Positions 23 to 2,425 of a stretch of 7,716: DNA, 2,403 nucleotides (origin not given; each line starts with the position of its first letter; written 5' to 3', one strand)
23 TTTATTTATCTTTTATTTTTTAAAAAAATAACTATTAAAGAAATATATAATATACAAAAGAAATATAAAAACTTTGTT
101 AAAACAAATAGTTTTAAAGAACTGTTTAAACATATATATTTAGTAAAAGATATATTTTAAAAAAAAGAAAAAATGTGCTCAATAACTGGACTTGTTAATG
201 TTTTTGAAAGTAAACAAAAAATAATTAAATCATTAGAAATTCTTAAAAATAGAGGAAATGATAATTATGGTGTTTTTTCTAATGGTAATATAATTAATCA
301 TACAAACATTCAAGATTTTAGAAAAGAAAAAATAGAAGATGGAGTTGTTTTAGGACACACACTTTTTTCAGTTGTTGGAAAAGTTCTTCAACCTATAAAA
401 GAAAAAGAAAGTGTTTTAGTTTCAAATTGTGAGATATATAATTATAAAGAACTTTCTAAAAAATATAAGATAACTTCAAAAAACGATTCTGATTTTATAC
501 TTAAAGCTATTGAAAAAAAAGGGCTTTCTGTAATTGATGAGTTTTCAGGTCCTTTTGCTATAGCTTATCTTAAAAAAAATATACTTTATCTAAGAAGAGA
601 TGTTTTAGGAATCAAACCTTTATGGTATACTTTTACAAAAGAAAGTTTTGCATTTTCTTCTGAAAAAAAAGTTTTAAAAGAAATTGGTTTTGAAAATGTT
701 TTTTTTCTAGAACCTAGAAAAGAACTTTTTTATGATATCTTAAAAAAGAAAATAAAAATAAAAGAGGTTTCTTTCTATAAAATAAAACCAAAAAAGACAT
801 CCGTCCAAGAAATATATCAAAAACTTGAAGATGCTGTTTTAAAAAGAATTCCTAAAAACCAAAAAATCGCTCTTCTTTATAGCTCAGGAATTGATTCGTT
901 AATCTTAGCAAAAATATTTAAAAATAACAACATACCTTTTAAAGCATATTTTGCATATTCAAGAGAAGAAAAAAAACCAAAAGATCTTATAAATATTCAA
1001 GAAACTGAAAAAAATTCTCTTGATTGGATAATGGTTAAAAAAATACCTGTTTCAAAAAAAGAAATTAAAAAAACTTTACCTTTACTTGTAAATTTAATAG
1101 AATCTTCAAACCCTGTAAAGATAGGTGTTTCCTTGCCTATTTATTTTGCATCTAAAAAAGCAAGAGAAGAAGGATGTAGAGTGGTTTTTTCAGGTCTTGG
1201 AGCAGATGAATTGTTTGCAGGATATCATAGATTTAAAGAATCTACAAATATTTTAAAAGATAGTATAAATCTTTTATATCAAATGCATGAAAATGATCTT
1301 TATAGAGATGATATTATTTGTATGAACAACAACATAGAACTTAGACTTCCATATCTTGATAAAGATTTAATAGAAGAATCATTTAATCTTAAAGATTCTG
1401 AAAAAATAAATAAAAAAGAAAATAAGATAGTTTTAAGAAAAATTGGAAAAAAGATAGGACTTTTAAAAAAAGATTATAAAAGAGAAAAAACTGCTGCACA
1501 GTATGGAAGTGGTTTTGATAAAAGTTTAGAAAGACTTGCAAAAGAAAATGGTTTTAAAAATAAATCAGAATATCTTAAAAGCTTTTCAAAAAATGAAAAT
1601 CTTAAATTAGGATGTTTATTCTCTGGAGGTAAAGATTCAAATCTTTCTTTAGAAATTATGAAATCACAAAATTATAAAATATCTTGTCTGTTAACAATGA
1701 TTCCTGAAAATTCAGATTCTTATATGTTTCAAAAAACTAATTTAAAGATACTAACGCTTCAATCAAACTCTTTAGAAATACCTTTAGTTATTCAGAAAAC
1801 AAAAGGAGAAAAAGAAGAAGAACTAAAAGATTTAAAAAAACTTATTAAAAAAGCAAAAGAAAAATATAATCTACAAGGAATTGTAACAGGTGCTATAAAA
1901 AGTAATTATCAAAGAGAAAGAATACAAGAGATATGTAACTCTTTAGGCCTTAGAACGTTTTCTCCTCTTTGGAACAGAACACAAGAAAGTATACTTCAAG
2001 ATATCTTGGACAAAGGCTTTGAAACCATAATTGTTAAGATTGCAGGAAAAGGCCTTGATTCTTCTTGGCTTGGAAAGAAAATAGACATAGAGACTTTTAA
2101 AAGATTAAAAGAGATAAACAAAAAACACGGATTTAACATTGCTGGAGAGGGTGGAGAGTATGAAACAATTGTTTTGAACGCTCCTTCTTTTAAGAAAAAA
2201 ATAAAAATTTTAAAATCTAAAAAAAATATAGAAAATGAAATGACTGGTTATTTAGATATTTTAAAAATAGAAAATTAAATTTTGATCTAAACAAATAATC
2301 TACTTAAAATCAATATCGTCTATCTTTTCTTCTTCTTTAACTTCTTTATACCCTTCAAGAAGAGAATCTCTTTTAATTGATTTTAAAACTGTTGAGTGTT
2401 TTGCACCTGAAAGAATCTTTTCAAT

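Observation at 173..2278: In-frame fusion of an AsnB-type glutamine amidotransferase/synthetase with diphthine-ammonia ligase (Dph6): candidate glutamine-dependent diphthamide synthetase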

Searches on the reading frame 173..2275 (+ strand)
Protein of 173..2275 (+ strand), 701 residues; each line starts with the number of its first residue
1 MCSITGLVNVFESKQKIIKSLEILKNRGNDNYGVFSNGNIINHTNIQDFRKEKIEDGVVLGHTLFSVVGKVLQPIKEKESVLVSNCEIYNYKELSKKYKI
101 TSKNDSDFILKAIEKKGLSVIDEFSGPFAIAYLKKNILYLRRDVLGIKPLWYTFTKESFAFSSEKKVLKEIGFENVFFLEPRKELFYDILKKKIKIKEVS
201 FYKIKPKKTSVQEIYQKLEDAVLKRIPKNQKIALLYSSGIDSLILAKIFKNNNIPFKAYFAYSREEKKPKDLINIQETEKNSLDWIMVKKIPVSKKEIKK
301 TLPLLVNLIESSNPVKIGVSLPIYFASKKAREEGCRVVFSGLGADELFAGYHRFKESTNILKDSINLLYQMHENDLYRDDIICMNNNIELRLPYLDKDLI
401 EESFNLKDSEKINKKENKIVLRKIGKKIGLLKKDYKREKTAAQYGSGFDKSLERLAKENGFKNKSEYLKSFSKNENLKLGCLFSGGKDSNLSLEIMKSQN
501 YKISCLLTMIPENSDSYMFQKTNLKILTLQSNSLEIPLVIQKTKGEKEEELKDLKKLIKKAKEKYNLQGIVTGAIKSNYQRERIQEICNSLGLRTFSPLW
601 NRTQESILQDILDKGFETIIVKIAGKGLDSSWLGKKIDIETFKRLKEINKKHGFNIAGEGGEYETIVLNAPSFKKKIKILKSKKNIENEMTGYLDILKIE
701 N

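Call 3: search_protein_families(library=pfam, proteins=[window:173-2275:+], max_evalue=0.1)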
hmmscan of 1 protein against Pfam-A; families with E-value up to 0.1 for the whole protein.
window:173-2275:+ (701 aa): 7 families
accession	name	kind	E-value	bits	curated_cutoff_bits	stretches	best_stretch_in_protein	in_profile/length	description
PF01902.24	Diphthami_syn_2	-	6.6e-61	206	23.2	1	480-699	4-217/219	Diphthamide synthase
PF00733.27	Asn_synthase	-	3.1e-33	116.3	21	2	214-358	2-142/354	Asparagine synthase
PF13537.11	GATase_7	-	1.2e-20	74.2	25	1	73-169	14-122/123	Glutamine amidotransferase domain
PF13522.11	GATase_6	-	3.4e-15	56.6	27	1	48-164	2-130/130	Glutamine amidotransferase domain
PF24167.1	DUF7411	-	0.0073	16.3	28.7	0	478-517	2-39/194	Family of unknown function (DUF7411)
PF03054.22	tRNA_Me_trans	-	0.055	13.6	20.6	0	479-511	3-35/202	tRNA methyl transferase HUP domain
PF02602.20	HEM4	-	0.081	12.5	27.5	0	216-288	103-174/231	Uroporphyrinogen-III synthase HemD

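Call 4: search_protein_families(library=ncbifam, proteins=[window:173-2275:+], max_evalue=0.1)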
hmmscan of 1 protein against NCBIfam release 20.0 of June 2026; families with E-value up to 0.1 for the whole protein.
window:173-2275:+ (701 aa): 13 families
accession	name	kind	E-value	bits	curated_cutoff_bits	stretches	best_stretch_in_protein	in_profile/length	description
TIGR03679.1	Dph6_archaeal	equivalog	5.6e-78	261.2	197.3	1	481-697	2-216/218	diphthine--ammonia ligase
TIGR01536.1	asn_synth_AEB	equivalog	4.2e-71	240.5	267.1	2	2-358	1-378/517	asparagine synthase (glutamine-hydrolyzing)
NF006949.0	PRK09431.1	equivalog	8.5e-55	186.3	499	1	1-459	1-472/554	asparagine synthase B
TIGR03104.1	trio_amidotrans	equivalog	9.2e-32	110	570.1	3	1-169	1-166/589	N-acetylglutaminylglutamine amidotransferase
TIGR03108.1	eps_aminotran_1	hypoth_equivalog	1.3e-27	96.7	816.9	3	52-169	38-167/628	XrtA/PEP-CTERM system amidotransferase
NF033535.1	lass_lactam_cya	exception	5.8e-18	64.8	525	2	16-170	19-167/668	lasso peptide isopeptide bond-forming cyclase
NF052346.1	PAB0415_fam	hypoth_equivalog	1.8e-16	60.5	250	1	482-683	3-193/205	PAB0415 family putative ATP pyrophosphatase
NF052347.1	TTX_0299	hypoth_equivalog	1.2e-12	47.9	250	1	482-682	3-187/200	TTX_0299 family putative ATP pyrophosphatase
TIGR01134.1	purF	equivalog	2.1e-10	40.5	350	1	2-180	1-210/432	amidophosphoribosyltransferase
NF001484.0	PRK00331.1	subfamily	0.0001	20.8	381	1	1-116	1-136/601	isomerizing glutamine--fructose-6-phosphate transaminase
NF011155.0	PRK14561.1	equivalog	0.0008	19.1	207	1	478-537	2-59/195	hypothetical protein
TIGR02432.1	lysidine_TilS_N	equivalog_domain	0.0016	18.4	93.6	0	233-297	3-72/189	tRNA lysidine(34) synthetase TilS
TIGR01135.1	glmS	equivalog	0.005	15.4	418.05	1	2-171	1-200/607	glutamine--fructose-6-phosphate transaminase (isomerizing)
